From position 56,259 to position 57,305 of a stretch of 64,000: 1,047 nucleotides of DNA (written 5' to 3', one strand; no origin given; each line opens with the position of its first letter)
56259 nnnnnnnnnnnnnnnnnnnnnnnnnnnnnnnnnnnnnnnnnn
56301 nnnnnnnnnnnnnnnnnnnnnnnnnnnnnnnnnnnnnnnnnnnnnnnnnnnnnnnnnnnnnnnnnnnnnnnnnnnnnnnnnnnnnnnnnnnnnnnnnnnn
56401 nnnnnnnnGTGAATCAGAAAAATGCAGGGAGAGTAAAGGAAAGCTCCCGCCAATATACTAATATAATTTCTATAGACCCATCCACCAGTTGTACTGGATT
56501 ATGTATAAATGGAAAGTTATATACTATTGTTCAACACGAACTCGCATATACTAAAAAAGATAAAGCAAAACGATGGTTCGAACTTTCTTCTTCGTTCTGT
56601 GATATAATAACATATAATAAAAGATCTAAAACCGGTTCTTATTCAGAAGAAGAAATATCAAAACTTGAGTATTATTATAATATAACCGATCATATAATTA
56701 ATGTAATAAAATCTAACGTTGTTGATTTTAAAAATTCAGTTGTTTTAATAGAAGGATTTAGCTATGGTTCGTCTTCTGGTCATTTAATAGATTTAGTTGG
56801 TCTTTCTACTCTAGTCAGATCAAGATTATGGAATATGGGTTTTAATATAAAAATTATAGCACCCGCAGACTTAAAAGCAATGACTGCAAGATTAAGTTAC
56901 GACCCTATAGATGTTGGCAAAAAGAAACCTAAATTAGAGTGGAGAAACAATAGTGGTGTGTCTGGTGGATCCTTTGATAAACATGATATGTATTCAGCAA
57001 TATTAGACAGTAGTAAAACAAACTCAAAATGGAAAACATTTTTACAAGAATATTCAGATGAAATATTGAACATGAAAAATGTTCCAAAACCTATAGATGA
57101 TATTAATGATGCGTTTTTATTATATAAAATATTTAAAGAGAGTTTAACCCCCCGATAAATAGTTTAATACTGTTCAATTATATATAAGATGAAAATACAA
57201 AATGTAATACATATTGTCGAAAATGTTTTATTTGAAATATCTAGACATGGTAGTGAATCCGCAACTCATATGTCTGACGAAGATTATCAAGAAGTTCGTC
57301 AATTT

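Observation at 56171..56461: Probable -1 programmed frameshift fusing gp26-like and gp51-like chaperones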

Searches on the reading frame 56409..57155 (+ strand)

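Call 3: search_protein_families(library=pfam, proteins=[window:56409-57155:+], max_evalue=0.1)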
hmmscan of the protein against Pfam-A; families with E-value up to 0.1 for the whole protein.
window:56409-57155:+ (249 aa): 1 family
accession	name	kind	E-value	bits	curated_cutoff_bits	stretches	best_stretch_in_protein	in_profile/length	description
PF08951.15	EntA_Immun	-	0.08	13.6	22.1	0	192-233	6-48/73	Enterocin A Immunity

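Call 4: search_protein_families(library=phrogs, proteins=[window:56409-57155:+], max_evalue=0.01)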
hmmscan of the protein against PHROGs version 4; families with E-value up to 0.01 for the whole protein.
window:56409-57155:+ (249 aa): 1 family
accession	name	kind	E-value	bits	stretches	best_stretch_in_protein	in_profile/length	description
phrog_159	-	DNA, RNA and nucleotide metabolism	2.5e-16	60.6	1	10-246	81-250/330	RuvC-like Holliday junction resolvase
